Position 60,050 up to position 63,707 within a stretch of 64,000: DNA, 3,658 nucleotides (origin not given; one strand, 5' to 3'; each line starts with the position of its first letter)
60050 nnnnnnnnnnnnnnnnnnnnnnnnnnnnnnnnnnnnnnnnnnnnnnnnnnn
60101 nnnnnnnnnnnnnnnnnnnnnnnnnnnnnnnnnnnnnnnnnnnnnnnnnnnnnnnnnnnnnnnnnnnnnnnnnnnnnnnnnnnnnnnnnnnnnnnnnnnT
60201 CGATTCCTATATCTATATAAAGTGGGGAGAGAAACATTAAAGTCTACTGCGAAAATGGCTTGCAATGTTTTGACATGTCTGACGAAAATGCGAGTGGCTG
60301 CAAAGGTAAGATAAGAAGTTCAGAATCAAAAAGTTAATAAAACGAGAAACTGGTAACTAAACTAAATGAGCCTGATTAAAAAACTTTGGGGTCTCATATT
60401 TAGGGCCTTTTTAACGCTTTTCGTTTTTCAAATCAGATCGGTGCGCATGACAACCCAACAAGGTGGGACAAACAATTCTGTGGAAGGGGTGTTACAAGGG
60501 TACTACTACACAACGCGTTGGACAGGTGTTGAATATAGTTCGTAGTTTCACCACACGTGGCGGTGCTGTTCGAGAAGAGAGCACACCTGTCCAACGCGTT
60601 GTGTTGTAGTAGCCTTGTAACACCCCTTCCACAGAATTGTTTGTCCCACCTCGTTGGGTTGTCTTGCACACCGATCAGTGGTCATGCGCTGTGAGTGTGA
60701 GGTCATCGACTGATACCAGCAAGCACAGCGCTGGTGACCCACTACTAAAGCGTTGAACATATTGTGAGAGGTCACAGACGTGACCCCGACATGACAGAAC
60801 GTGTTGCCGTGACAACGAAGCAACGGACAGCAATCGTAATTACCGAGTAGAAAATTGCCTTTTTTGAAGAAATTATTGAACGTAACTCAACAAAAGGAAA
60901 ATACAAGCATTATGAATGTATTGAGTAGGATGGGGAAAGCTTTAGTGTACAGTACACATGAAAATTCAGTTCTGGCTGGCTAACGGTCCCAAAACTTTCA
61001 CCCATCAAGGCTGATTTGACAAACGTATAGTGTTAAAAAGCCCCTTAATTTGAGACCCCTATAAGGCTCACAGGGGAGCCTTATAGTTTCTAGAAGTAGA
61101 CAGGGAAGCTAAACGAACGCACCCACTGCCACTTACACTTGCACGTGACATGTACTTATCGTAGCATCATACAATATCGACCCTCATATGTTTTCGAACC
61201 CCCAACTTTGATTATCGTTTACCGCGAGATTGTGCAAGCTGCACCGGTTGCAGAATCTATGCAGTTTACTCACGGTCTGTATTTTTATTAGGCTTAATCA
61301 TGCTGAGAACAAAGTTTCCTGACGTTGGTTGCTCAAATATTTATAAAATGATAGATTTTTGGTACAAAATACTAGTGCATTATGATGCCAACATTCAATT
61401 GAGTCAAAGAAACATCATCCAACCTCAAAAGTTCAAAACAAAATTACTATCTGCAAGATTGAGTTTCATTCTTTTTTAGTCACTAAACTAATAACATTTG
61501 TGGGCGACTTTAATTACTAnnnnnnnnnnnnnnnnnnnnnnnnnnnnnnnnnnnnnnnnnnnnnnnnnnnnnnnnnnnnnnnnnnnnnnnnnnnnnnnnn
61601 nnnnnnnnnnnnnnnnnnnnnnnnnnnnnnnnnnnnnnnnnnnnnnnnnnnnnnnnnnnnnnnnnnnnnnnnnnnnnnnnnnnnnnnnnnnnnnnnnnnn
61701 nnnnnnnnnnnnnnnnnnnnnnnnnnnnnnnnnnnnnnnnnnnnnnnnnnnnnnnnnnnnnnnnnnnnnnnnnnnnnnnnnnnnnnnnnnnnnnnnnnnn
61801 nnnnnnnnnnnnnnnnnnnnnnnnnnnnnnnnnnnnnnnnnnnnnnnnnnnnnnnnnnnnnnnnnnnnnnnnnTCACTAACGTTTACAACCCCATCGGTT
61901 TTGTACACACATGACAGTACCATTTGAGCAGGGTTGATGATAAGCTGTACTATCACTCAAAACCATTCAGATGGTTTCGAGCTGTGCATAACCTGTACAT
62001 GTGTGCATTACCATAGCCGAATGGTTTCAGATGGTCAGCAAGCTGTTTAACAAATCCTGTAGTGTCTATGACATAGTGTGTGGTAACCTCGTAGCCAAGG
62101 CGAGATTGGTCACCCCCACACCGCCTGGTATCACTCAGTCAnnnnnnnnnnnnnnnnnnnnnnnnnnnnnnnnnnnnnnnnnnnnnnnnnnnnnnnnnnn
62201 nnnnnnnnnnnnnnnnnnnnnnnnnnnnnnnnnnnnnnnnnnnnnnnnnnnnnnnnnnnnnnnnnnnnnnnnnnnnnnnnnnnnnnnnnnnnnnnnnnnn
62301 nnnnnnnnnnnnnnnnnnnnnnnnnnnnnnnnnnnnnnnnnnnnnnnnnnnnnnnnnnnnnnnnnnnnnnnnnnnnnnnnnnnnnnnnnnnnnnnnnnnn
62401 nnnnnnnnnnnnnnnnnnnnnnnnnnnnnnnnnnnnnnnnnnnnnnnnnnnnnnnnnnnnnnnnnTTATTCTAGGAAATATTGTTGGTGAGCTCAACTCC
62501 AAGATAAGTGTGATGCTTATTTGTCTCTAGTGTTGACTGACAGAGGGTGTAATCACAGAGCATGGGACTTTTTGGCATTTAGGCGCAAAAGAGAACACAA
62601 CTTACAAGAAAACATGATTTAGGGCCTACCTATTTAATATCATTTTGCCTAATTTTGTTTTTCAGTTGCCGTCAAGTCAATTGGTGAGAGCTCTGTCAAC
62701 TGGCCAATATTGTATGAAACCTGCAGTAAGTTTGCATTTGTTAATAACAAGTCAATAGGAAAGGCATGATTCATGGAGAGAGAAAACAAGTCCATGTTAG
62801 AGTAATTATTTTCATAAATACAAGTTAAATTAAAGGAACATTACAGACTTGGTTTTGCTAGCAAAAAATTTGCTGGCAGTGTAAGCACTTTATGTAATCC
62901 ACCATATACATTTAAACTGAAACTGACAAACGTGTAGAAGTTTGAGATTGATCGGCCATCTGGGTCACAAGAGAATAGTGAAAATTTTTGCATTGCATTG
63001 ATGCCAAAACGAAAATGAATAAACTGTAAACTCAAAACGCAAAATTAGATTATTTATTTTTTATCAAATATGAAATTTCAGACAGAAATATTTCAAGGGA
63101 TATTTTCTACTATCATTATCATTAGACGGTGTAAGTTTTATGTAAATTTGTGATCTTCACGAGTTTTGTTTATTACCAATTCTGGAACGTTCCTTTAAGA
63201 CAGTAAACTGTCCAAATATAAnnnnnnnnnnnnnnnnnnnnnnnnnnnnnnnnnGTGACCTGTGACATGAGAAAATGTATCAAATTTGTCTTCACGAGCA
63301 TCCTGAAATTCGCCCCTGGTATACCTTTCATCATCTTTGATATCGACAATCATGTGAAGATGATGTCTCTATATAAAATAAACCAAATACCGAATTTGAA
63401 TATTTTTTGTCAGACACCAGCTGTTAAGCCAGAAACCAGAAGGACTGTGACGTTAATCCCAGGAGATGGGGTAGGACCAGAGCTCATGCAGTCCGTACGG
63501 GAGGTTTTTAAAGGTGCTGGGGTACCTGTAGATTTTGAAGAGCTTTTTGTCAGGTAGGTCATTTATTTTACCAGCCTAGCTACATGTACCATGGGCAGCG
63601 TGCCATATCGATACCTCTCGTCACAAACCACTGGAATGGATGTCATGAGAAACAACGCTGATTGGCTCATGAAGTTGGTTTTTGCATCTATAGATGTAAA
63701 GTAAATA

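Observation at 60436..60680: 245-bp near-perfect hairpin inside a TIR-bounded element in IDH3 intron 1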

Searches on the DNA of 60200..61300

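Call 27: search_rna_families(source=window, start=60200, end=61300, threshold=evalue, max_evalue=10)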
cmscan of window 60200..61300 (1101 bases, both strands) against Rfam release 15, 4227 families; matches with E-value up to 10: 4.
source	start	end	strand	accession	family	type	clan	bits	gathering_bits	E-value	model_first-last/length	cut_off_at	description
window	60293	60361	-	RF01935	bxd_7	Gene; lncRNA;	-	15.3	60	6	1-66/66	no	Bithoraxoid conserved region 7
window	60888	61005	+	RF02158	NPPA-AS1_3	Gene; lncRNA;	-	12.5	55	6.1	1-108/108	no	NPPA antisense RNA 1 conserved region 3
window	60532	60554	+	RF01687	Acido-Lenti-1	Gene; sRNA;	-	11.9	37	10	23-45/46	no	Acido-Lenti-1 RNA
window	60709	60897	-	RF00126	ryfA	Gene; sRNA;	-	10.7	80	5.8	7-188/296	no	ryfA RNA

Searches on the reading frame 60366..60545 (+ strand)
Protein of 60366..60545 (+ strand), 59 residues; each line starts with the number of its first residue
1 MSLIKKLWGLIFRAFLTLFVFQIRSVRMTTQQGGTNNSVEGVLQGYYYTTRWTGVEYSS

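Call 55: find_encoding_contigs(protein=window:60366-60545:+, flank=3000, max_places=6)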
Protein window:60366-60545:+ (59 aa): no gene with exactly this product is on record in the collection.

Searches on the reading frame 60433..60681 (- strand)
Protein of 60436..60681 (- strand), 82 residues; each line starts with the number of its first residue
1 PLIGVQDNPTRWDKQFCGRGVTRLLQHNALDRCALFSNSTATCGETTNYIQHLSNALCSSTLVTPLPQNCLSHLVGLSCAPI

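Call 34: search_protein_representatives(protein=window:60436-60681:-)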
Query: 82 residues. Proteins with E-value up to 0.001 (for the whole library): 0; up to 1e-10: 0; up to 1e-30: 0. The best 0 are listed.

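Call 54: find_encoding_contigs(protein=window:60433-60669:-, flank=3000, max_places=6)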
Protein window:60433-60669:- (78 aa): no gene with exactly this product is on record in the collection.

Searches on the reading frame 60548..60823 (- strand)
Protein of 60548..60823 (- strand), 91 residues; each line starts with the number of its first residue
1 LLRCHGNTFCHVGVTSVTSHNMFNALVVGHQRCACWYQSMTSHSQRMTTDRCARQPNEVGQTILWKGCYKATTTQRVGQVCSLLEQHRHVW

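Call 22: find_encoding_contigs(protein=window:60548-60823:-, flank=5000, max_places=6)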
Protein window:60548-60823:- (91 aa): no gene with exactly this product is on record in the collection.

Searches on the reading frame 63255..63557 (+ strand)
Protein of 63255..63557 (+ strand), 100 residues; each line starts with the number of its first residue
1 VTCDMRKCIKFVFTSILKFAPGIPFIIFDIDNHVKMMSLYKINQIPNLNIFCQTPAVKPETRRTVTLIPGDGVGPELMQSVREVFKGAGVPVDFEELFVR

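Call 53: find_encoding_contigs(protein=window:63255-63557:+, flank=5000, max_places=4)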
Protein window:63255-63557:+ (100 aa): no gene with exactly this product is on record in the collection.
